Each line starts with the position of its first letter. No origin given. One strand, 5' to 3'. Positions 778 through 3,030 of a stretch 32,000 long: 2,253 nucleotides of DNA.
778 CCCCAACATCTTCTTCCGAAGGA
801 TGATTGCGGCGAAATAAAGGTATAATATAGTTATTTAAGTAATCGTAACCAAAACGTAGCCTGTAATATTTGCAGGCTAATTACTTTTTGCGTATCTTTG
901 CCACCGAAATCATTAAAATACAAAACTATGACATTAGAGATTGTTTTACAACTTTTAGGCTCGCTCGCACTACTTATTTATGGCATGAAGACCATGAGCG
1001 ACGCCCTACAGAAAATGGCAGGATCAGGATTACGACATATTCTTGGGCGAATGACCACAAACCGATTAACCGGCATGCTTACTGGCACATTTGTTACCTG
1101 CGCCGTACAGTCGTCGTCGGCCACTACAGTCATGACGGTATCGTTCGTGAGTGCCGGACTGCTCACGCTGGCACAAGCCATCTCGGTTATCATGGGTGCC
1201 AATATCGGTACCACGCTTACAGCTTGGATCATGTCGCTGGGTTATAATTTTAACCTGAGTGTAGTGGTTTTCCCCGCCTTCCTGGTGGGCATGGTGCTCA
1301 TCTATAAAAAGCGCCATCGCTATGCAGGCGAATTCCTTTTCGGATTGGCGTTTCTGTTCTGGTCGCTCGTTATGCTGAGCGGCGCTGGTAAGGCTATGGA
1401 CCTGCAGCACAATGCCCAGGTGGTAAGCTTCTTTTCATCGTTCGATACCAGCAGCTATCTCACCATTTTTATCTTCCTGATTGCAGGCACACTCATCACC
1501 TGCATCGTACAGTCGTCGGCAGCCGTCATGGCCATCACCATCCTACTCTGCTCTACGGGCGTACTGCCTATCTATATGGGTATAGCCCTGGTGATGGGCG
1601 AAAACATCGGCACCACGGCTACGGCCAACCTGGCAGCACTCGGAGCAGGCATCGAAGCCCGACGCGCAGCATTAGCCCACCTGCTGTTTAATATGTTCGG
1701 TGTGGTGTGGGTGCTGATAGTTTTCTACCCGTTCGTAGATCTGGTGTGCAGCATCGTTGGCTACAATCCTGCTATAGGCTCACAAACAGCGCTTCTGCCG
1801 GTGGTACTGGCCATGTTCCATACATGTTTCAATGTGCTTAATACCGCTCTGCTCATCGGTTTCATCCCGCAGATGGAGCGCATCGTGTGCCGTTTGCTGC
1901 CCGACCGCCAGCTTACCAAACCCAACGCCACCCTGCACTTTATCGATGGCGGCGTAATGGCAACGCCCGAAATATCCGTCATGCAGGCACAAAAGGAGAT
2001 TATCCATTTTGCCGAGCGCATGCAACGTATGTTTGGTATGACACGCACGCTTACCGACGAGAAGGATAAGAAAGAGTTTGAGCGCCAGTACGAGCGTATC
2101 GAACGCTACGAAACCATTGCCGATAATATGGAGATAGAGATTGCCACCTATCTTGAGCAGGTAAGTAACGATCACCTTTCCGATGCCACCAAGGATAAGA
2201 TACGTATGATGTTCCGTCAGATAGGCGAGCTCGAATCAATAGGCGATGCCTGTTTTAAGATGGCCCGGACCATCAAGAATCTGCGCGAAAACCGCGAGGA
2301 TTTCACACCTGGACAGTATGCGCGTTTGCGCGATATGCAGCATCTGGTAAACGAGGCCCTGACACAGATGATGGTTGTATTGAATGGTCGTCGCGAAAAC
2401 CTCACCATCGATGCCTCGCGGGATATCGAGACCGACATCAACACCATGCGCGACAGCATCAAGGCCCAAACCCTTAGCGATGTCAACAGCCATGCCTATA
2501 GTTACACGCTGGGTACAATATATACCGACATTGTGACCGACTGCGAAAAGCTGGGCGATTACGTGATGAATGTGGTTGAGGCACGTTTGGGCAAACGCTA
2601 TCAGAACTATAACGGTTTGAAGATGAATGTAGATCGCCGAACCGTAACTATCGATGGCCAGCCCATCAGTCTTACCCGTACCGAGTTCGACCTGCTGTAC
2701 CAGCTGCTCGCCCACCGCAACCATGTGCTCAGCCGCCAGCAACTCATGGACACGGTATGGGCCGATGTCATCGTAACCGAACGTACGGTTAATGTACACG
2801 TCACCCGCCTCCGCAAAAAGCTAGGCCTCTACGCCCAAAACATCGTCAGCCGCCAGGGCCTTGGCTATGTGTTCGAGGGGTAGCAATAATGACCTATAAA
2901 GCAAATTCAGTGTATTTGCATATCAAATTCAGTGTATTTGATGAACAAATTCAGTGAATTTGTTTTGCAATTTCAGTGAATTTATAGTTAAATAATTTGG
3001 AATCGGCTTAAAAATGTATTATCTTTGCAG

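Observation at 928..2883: Phosphate transporter (NptA + PhoU) fused to a receiver-less OmpR/PhoB winged-helix DNA-binding domain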

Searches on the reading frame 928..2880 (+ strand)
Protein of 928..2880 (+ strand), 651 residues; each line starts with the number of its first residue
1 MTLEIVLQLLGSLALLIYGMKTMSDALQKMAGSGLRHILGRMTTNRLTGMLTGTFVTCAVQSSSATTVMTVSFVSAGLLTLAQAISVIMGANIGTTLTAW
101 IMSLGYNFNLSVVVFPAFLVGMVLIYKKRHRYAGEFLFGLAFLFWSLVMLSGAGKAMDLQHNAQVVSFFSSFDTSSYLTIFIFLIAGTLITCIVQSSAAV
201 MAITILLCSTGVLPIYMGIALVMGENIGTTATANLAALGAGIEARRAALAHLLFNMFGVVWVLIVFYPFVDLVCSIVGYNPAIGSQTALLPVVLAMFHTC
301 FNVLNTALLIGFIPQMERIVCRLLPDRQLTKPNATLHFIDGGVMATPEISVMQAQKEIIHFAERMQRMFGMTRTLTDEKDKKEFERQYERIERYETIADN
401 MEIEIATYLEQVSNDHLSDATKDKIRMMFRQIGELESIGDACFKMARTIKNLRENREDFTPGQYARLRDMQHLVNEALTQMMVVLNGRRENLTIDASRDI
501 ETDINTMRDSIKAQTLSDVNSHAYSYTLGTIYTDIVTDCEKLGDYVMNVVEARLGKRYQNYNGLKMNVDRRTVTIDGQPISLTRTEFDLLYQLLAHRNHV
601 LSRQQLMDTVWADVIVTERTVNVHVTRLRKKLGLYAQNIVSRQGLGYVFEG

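Call 3: search_protein_families(library=pfam, proteins=[window:928-2880:+], max_evalue=0.1)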
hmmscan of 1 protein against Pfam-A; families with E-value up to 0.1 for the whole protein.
window:928-2880:+ (651 aa): 4 families
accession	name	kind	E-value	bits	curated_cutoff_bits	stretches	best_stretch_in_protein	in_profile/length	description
PF02690.20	Na_Pi_cotrans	-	7.5e-55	185.2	29.1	2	15-151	1-136/137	Na+/Pi-cotransporter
PF00486.34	Trans_reg_C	-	1.3e-20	73.6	26.2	1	577-649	1-77/77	Transcriptional regulatory protein, C terminal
PF01895.24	PhoU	-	1.3e-06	29.1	23.5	2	467-551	1-87/89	PhoU domain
PF00196.25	GerE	-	0.022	14.8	23.5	1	616-634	29-47/57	Bacterial regulatory proteins, luxR family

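Call 4: search_protein_families(library=ncbifam, proteins=[window:928-2880:+], max_evalue=0.1)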
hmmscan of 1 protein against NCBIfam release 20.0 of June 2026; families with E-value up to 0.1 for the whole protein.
window:928-2880:+ (651 aa): 43 families (the best 25 are shown)
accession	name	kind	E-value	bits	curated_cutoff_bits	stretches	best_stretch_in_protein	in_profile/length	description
TIGR00704.1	NaPi_cotrn_rel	hypoth_equivalog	2.3e-62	211.4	210.1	1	5-327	3-308/308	Na/Pi-cotransporter II-related protein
NF037997.1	Na_Pi_symport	subfamily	2.6e-53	181.4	50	1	13-320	5-294/294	Na/Pi symporter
NF053854.1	RespRegPhoBBctds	equivalog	9e-30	103.7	270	1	557-650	131-225/225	two-component system response regulator PhoB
TIGR01013.1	2a58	subfamily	2.4e-22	79.5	306.15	2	16-107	7-100/456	sodium-dependent inorganic phosphate transporter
TIGR02154.1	PhoB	equivalog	2.2e-19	69.7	296.2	1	558-649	131-225/226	phosphate regulon transcriptional regulator PhoB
NF008296.0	PRK11083.1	equivalog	2.2e-15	56.7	273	1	561-650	133-226/228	two-component system response regulator CreB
NF040689.1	MtrAB_MtrA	equivalog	7.8e-14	51.5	300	1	562-647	127-216/219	MtrAB system response regulator MtrA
NF033120.0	vanR_FM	exception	1.4e-13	51.1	460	1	557-651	133-231/231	vancomycin resistance response regulator transcription factor, VanR-F/VanR-M family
NF008034.0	PRK10766.1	equivalog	1.4e-13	50.9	275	1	558-650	136-227/231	two-component system response regulator TorR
TIGR03787.1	marine_sort_RR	equivalog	4.7e-13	49.2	335.7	1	563-647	138-223/227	proteobacterial dedicated sortase system response regulator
NF033117.2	vanR_ACDEGLN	exception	7.8e-13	48.5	350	1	555-638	127-211/226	VanR-ABDEGLN family response regulator transcription factor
NF041209.1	resp_regPieR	equivalog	1.2e-12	48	450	1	565-649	140-227/231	two component system response regulator PieR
NF045944.1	ResRegRpaBCyano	equivalog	1.3e-12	47.6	330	1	562-650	134-228/229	response regulator transcription factor RpaB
NF007546.0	PRK10161.1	equivalog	1.5e-12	47.6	471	1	560-649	133-225/229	phosphate response regulator transcription factor PhoB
NF041733.1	resp_reg_CseB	equivalog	1.8e-12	47.1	350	1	557-648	135-225/228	two-component system response regulator CseB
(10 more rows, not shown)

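Call 7: find_homologous_proteins(query=window:928-2880:+)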
Query window:928-2880:+ (651 aa): 8000 proteins with E <= 0.001 among 8000 candidates; the best 120 are listed.
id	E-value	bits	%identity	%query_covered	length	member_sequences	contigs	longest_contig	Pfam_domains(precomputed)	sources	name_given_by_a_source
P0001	0.0e+0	1429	100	100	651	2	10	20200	PF01895.25,PF00486.35,PF02690.21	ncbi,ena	-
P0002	0.0e+0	1429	100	100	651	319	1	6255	PF01895.25,PF00486.35,PF02690.21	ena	-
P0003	0.0e+0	1429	100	100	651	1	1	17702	PF01895.25,PF00486.35,PF02690.21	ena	-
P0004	0.0e+0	1427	100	100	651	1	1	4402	PF01895.25,PF00486.35,PF02690.21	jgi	jgi:phosphate:Na+ symporter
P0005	0.0e+0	1427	100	100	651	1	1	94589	PF01895.25,PF00486.35,PF02690.21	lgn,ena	-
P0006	0.0e+0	1426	99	100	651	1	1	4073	PF01895.25,PF00486.35,PF02690.21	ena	-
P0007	0.0e+0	1425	99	100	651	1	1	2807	PF01895.25,PF00486.35,PF02690.21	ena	-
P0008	0.0e+0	1423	99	100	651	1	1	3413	PF01895.25,PF00486.35,PF02690.21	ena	-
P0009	0.0e+0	1422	99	100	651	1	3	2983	PF01895.25,PF00486.35,PF02690.21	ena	-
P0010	0.0e+0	1422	99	100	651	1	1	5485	PF01895.25,PF00486.35,PF02690.21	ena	-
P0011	0.0e+0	1421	99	100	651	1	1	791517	PF01895.25,PF00486.35,PF02690.21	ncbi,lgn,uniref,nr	ncbi:phosphate:Na+ symporter [Xylanibacter ruminicola]|uniref:Phosphate:Na+ symporter n=1 Tax=Xylani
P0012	0.0e+0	1421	99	100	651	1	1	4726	PF01895.25,PF00486.35,PF02690.21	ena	-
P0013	0.0e+0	1421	99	100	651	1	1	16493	PF01895.25,PF00486.35,PF02690.21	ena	-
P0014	0.0e+0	1421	99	100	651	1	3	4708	PF01895.25,PF00486.35,PF02690.21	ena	-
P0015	0.0e+0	1420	99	100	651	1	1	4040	PF01895.25,PF00486.35,PF02690.21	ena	-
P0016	0.0e+0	1420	99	100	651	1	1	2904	PF01895.25,PF00486.35,PF02690.21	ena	-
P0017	0.0e+0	1420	99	100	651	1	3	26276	PF01895.25,PF00486.35,PF02690.21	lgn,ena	-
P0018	0.0e+0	1419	99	100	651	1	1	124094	PF01895.25,PF00486.35,PF02690.21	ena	-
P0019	0.0e+0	1419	99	100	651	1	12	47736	PF01895.25,PF00486.35,PF02690.21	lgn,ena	-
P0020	0.0e+0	1419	99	100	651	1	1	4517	PF01895.25,PF00486.35,PF02690.21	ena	-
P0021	0.0e+0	1418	99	100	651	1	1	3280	PF01895.25,PF00486.35,PF02690.21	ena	-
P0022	0.0e+0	1418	99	100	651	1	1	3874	PF01895.25,PF00486.35,PF02690.21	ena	-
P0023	0.0e+0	1417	99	100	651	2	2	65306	PF01895.25,PF00486.35,PF02690.21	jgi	-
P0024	0.0e+0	1417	99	100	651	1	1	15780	PF01895.25,PF00486.35,PF02690.21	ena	-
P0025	0.0e+0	1416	99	100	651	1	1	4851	PF01895.25,PF00486.35,PF02690.21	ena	-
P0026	0.0e+0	1416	99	100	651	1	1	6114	PF01895.25,PF00486.35,PF02690.21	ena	-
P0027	0.0e+0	1416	99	100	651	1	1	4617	PF01895.25,PF00486.35,PF02690.21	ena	-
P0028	0.0e+0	1415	99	100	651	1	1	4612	PF01895.25,PF00486.35,PF02690.21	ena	-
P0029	0.0e+0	1415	99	100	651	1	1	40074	PF01895.25,PF00486.35,PF02690.21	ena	-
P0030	0.0e+0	1415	99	100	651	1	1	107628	PF01895.25,PF00486.35,PF02690.21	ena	-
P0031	0.0e+0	1413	99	100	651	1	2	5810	PF01895.25,PF00486.35,PF02690.21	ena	-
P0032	0.0e+0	1403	97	100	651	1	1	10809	PF01895.25,PF00486.35,PF02690.21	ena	-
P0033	0.0e+0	1393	97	100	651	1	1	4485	PF01895.25,PF00486.35,PF02690.21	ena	-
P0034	0.0e+0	1379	99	97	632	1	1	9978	PF01895.25,PF00486.35,PF02690.21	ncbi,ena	-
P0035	0.0e+0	1351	94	100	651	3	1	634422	PF01895.25,PF00486.35,PF02690.21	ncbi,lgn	-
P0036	0.0e+0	1334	99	94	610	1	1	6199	PF01895.25,PF00486.35,PF02690.21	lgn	-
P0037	0.0e+0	1333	99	94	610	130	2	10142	PF01895.25,PF00486.35,PF02690.21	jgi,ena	-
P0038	0.0e+0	1331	92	100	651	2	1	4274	PF01895.25,PF00486.35,PF02690.21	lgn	-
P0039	0.0e+0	1331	92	100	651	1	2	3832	PF01895.25,PF00486.35,PF02690.21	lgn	-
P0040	0.0e+0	1328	98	94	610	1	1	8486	PF01895.25,PF00486.35,PF02690.21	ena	-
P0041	0.0e+0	1305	96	94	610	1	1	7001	PF01895.25,PF00486.35,PF02690.21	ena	-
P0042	0.0e+0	1265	93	94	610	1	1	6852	PF01895.25,PF00486.35,PF02690.21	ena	-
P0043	0.0e+0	1243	91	94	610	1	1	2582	PF01895.25,PF00486.35,PF02690.21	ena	-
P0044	0.0e+0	1243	90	94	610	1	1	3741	PF01895.25,PF00486.35,PF02690.21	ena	-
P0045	0.0e+0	1235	87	100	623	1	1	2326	PF01895.25,PF00486.35,PF02690.21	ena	-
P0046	0.0e+0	1227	91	92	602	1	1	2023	PF01895.25,PF00486.35,PF02690.21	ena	-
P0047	0.0e+0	1200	94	94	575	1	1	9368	PF01895.25,PF00486.35,PF02690.21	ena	-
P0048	0.0e+0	1186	90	90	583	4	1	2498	PF01895.25,PF00486.35,PF02690.21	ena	-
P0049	0.0e+0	1186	90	90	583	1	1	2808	PF01895.25,PF00486.35,PF02690.21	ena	-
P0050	0.0e+0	1176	79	100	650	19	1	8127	PF01895.25,PF00486.35,PF02690.21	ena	-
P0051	0.0e+0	1172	79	100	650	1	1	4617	PF01895.25,PF00486.35,PF02690.21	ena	-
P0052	0.0e+0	1170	79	100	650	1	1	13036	PF01895.25,PF00486.35,PF02690.21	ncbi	-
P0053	0.0e+0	1170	79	100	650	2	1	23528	PF01895.25,PF00486.35,PF02690.21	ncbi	-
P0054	0.0e+0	1167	79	100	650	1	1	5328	PF01895.25,PF00486.35,PF02690.21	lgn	-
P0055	0.0e+0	1166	79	100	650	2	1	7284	PF01895.25,PF00486.35,PF02690.21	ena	-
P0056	0.0e+0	1165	79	100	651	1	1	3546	PF01895.25,PF00486.35,PF02690.21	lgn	-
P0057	0.0e+0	1164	81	100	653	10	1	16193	PF01895.25,PF00486.35,PF02690.21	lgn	-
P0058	0.0e+0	1163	80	100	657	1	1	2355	PF01895.25,PF00486.35,PF02690.21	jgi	-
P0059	0.0e+0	1160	80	100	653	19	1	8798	PF01895.25,PF00486.35,PF02690.21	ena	-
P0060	0.0e+0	1150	79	100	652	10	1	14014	PF01895.25,PF00486.35,PF02690.21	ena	-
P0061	0.0e+0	1147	78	100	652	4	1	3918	PF01895.25,PF00486.35,PF02690.21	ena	-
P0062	0.0e+0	1145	79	100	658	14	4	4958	PF01895.25,PF00486.35,PF02690.21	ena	-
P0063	0.0e+0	1144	78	100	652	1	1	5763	PF01895.25,PF00486.35,PF02690.21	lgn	-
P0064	0.0e+0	1142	78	100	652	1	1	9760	PF01895.25,PF00486.35,PF02690.21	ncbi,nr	ncbi:MAG: Na/Pi symporter [Bacteroidaceae bacterium]|nr:Na/Pi symporter [Bacteroidaceae bacterium]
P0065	0.0e+0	1142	80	97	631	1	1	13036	PF01895.25,PF00486.35,PF02690.21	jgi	jgi:phosphate:Na+ symporter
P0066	0.0e+0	1133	78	100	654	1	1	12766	PF01895.25,PF00486.35,PF02690.21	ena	-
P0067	0.0e+0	1132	78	100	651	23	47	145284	PF01895.25,PF00486.35,PF02690.21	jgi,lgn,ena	-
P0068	0.0e+0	1131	78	100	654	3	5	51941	PF01895.25,PF00486.35,PF02690.21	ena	-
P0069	0.0e+0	1131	78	100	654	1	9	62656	PF01895.25,PF00486.35,PF02690.21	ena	-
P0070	0.0e+0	1131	78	100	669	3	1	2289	PF01895.25,PF00486.35,PF02690.21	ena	-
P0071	0.0e+0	1130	77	100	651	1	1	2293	PF01895.25,PF00486.35,PF02690.21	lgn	-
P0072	0.0e+0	1130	79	100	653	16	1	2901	PF00486.35,PF02690.21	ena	-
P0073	0.0e+0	1128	78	100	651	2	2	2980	PF01895.25,PF00486.35,PF02690.21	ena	-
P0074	0.0e+0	1127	78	100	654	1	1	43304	PF01895.25,PF00486.35,PF02690.21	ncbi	-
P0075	0.0e+0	1127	77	100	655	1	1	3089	PF00486.35,PF02690.21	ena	-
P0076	0.0e+0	1127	78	97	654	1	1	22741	PF00486.35,PF02690.21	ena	-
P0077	0.0e+0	1127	79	100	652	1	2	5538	PF01895.25,PF00486.35,PF02690.21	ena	-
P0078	0.0e+0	1126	77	100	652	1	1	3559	PF01895.25,PF00486.35,PF02690.21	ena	-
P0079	0.0e+0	1126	77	97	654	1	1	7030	PF00486.35,PF02690.21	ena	-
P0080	0.0e+0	1125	78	97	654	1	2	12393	PF00486.35,PF02690.21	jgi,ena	jgi:phosphate:Na+ symporter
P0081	0.0e+0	1125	77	100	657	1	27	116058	PF01895.25,PF00486.35,PF02690.21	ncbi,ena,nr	ncbi:MAG: Na/Pi symporter [Prevotella sp.]|nr:Na/Pi symporter [Prevotella sp.]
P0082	0.0e+0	1125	78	97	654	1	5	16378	PF00486.35,PF02690.21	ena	-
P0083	0.0e+0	1124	78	97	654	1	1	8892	PF00486.35,PF02690.21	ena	-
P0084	0.0e+0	1124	78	97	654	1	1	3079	PF00486.35,PF02690.21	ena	-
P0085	0.0e+0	1124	77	97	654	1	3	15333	PF00486.35,PF02690.21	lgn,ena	-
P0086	0.0e+0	1124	77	97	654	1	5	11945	PF00486.35,PF02690.21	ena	-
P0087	0.0e+0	1124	77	100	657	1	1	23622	PF01895.25,PF00486.35,PF02690.21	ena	-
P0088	0.0e+0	1124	78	97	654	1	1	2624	PF00486.35,PF02690.21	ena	-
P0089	0.0e+0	1123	76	100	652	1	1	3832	PF01895.25,PF00486.35,PF02690.21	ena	-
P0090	0.0e+0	1123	78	97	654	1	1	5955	PF00486.35,PF02690.21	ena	-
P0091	0.0e+0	1123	77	97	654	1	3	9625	PF00486.35,PF02690.21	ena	-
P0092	0.0e+0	1123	78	97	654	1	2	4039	PF00486.35,PF02690.21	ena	-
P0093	0.0e+0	1123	77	100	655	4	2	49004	PF01895.25,PF00486.35,PF02690.21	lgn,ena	-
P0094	0.0e+0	1123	77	100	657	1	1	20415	PF01895.25,PF00486.35,PF02690.21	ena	-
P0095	0.0e+0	1123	78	100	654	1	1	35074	PF01895.25,PF00486.35,PF02690.21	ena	-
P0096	0.0e+0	1123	77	100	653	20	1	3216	PF01895.25,PF00486.35,PF02690.21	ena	-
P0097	0.0e+0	1123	77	97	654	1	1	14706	PF00486.35,PF02690.21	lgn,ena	-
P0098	0.0e+0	1122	78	97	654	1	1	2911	PF00486.35,PF02690.21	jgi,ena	jgi:phosphate:Na+ symporter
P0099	0.0e+0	1122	77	97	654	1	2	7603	PF00486.35,PF02690.21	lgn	-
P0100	0.0e+0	1122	77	97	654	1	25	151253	PF00486.35,PF02690.21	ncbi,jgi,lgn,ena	jgi:phosphate:Na+ symporter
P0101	0.0e+0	1122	77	97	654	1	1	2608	PF00486.35,PF02690.21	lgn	-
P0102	0.0e+0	1122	77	100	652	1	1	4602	PF01895.25,PF00486.35,PF02690.21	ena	-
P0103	0.0e+0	1122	77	97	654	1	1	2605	PF00486.35,PF02690.21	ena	-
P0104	0.0e+0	1122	77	97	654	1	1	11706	PF00486.35,PF02690.21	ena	-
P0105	0.0e+0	1122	77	100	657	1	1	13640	PF01895.25,PF00486.35,PF02690.21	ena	-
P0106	0.0e+0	1122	77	97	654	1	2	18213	PF00486.35,PF02690.21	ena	-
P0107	0.0e+0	1122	77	97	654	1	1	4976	PF00486.35,PF02690.21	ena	-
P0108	0.0e+0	1121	78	100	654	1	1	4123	PF00486.35,PF02690.21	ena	-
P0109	0.0e+0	1121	77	97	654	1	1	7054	PF01895.25,PF00486.35,PF02690.21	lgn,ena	-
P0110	0.0e+0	1121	78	100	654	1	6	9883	PF01895.25,PF00486.35,PF02690.21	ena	-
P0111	0.0e+0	1121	77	97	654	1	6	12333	PF00486.35,PF02690.21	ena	-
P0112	0.0e+0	1121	78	100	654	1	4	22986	PF01895.25,PF00486.35,PF02690.21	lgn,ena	-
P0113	0.0e+0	1121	77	97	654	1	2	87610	PF00486.35,PF02690.21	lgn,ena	-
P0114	0.0e+0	1121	77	100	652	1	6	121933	PF01895.25,PF00486.35,PF02690.21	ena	-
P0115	0.0e+0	1121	77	97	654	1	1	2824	PF00486.35,PF02690.21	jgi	jgi:phosphate:Na+ symporter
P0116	0.0e+0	1121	77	97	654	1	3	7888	PF00486.35,PF02690.21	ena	-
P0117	0.0e+0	1121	77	97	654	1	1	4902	PF00486.35,PF02690.21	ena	-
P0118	0.0e+0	1121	77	97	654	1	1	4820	PF00486.35,PF02690.21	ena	-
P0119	0.0e+0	1121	77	100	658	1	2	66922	PF01895.25,PF00486.35,PF02690.21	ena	-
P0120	0.0e+0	1121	77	97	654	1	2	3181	PF00486.35,PF02690.21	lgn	-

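Call 16: search_solved_structures(query=window:928-2880:+, max_evalue=0.001, show_alignments=2)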
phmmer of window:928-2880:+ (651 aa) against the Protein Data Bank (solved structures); distinct sequences matched with E-value up to 0.001: 62 (the best 60 are shown).
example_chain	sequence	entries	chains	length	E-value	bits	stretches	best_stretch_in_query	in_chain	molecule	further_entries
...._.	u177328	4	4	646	5.8e-17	65.4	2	6-104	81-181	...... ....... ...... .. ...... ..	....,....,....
9z64_A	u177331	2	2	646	2.2e-16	63.5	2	6-104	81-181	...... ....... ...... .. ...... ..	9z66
6kyx_A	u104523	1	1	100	6.3e-13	52.1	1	560-649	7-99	DNA-binding response regulator ArlR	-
6iju_A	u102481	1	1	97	8.3e-13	51.7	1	561-649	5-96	DNA-binding response regulator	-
6is4_A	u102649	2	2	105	9.8e-13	51.4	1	561-649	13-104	Response regulator ArlR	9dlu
2oqr_A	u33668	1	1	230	2e-12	50.4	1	564-651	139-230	Sensory transduction protein regX3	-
3t72_A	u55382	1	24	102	1.7e-10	44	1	562-649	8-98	Phosphate regulon transcriptional regulatory protein phoB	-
1qqi_A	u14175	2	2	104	1.7e-10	44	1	562-649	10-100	PHOSPHATE REGULON TRANSCRIPTIONAL REGULATORY PROTEIN PHOB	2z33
1gxp_A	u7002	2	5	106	1.8e-10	44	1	562-649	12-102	PHOSPHATE REGULON TRANSCRIPTIONAL REGULATORY PROTEIN | PHOSPHATE REGULON TRANSCRIPTIONAL REGULATORY PROTEIN PHOB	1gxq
7e1d_B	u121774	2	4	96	2.5e-10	43.5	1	567-648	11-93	DNA-binding response regulator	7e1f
7e92_A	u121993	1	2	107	3.2e-10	43.1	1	567-648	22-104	DNA-binding response regulator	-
2hwv_A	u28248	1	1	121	3.5e-10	43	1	562-649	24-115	DNA-binding response regulator VicR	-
6cqg_A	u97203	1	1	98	4.8e-10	42.5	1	575-649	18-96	DNA-binding response regulator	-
4qwq_B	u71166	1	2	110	6.9e-10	42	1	570-650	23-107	Response regulator SaeR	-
4u88_A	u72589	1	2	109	7.1e-10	42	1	570-650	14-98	Transcriptional regulator SaeR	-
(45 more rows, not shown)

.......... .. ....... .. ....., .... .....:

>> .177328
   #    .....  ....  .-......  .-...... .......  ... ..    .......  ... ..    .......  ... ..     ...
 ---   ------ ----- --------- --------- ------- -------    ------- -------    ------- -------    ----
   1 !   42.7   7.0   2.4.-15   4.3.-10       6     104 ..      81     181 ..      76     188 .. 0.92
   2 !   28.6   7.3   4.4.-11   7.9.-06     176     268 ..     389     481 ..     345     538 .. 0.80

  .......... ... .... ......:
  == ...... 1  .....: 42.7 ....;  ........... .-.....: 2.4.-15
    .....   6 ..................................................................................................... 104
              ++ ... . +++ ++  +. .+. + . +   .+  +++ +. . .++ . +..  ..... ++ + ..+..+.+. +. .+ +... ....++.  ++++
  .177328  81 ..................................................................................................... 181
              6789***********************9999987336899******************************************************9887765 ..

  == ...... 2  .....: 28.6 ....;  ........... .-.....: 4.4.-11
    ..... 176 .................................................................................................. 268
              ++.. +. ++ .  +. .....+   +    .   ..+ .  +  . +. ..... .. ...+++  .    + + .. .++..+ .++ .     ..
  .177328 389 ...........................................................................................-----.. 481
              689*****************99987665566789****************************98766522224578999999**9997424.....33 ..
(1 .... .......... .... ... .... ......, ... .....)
